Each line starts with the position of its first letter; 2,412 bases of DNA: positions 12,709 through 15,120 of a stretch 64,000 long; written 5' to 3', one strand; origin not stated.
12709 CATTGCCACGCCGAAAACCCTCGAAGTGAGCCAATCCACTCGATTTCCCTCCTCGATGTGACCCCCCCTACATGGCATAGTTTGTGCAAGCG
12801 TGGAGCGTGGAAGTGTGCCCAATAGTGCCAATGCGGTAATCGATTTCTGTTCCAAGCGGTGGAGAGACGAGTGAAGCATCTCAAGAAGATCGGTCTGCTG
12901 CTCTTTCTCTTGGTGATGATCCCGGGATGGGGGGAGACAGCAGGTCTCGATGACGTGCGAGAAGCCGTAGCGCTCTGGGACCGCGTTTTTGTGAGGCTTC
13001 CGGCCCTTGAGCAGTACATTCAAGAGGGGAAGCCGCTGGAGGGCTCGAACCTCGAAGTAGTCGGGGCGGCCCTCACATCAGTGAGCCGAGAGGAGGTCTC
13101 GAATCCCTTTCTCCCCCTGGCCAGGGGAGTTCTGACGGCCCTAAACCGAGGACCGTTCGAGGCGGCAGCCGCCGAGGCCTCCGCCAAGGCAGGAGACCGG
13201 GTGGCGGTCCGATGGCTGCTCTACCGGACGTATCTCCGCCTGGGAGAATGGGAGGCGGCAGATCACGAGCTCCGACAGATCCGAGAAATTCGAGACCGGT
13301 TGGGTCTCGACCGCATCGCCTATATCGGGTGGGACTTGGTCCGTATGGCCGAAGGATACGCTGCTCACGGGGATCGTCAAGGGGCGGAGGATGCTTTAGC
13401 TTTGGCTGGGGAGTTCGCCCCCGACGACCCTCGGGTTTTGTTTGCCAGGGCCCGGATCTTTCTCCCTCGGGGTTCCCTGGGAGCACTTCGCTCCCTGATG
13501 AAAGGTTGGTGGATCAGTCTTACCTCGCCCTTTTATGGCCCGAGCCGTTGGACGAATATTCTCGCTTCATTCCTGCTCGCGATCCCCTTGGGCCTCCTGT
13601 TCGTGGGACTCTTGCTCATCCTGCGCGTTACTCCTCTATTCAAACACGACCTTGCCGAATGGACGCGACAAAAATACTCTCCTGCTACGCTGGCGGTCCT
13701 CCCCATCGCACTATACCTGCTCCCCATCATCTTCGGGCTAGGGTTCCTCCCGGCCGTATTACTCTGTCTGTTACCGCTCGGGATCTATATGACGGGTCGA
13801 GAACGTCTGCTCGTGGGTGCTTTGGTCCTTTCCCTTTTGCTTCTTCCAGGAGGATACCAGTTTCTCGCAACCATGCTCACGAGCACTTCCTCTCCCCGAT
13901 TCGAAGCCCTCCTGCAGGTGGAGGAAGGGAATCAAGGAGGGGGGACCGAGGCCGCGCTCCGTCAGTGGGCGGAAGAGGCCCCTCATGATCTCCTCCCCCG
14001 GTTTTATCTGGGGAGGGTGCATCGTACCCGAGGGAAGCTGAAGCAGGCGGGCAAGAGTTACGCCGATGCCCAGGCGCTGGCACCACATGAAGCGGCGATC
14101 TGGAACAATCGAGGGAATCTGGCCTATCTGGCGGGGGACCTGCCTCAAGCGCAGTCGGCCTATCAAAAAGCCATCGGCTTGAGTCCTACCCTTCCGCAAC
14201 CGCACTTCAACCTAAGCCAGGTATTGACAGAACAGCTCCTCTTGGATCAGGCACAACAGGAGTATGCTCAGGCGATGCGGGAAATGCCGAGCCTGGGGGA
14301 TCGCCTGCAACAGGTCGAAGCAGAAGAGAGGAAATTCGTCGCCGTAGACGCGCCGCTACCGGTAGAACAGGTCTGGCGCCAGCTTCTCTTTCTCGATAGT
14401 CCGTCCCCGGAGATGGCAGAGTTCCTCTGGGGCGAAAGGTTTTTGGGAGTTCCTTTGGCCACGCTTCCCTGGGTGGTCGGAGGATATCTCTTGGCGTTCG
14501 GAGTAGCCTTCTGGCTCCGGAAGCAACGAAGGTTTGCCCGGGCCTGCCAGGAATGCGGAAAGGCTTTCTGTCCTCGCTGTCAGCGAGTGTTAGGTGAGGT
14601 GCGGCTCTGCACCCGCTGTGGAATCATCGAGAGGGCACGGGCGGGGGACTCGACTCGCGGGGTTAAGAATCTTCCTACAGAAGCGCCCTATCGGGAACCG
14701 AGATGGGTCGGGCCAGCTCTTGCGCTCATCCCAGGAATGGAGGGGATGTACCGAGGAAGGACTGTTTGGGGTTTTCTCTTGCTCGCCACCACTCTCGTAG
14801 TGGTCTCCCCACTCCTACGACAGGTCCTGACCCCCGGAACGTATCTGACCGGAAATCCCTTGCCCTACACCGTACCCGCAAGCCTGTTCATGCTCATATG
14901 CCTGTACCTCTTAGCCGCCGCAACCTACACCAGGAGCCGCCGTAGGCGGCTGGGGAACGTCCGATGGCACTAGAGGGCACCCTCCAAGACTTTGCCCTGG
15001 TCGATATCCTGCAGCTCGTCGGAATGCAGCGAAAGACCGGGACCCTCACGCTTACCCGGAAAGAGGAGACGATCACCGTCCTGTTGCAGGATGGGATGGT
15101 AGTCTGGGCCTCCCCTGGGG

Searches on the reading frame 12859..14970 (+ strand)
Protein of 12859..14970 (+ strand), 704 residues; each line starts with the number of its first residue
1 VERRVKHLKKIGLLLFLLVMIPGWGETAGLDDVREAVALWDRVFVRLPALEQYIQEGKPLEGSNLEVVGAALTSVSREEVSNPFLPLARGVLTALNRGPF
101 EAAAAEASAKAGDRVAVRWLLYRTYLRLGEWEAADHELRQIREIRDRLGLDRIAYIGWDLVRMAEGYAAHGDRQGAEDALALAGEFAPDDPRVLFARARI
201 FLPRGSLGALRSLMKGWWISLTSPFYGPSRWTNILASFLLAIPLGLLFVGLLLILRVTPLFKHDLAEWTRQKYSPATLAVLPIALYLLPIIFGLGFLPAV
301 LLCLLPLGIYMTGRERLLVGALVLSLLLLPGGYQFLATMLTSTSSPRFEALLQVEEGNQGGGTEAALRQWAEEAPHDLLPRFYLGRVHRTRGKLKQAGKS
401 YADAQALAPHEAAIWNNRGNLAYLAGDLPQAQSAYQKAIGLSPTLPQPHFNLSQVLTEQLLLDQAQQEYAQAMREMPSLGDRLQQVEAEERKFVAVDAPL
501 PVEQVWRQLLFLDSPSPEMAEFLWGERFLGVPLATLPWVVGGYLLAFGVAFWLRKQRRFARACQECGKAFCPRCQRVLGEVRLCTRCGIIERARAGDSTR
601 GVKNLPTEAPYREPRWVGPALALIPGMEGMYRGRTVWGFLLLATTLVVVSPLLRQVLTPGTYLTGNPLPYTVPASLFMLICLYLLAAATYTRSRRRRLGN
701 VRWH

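Call 12: search_protein_families(library=pfam, proteins=[window:12859-14970:+], max_evalue=0.01)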
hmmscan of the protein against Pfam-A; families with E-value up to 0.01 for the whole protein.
window:12859-14970:+ (704 aa): 11 families
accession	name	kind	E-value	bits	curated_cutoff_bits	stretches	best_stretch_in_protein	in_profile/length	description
PF07719.23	TPR_2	-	5.8e-11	42.1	27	1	412-444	1-33/34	Tetratricopeptide repeat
PF14559.12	TPR_19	-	1.5e-08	35.3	25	1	424-478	3-57/68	Tetratricopeptide repeat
PF13414.12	TPR_11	-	4e-08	33.2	26.8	1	419-456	1-38/42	TPR repeat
PF00515.34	TPR_1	-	1.1e-07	31.8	27.8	1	412-444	1-33/34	Tetratricopeptide repeat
PF13431.12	TPR_17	-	6.6e-06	26.4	24.4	0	434-467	1-34/34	Tetratricopeptide repeat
PF13432.12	TPR_16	-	9.3e-06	26.4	32.7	1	384-445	3-64/65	Tetratricopeptide repeat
PF23914.1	TPR_CcmH_CycH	-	2.6e-05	24.6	42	0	409-472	47-108/158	Cytochrome c-type biogenesis protein H TPR domain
PF17874.7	TPR_MalT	-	6.3e-05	22.8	45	0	382-474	44-182/336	MalT-like TPR region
PF13428.12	TPR_14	-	6.8e-05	23.6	23.5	0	161-200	5-44/44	Tetratricopeptide repeat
PF13424.12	TPR_12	-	0.00032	21.3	30.1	1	384-440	9-73/77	Tetratricopeptide repeat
PF13181.12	TPR_8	-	0.0004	20.8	25.7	0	413-444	2-33/34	Tetratricopeptide repeat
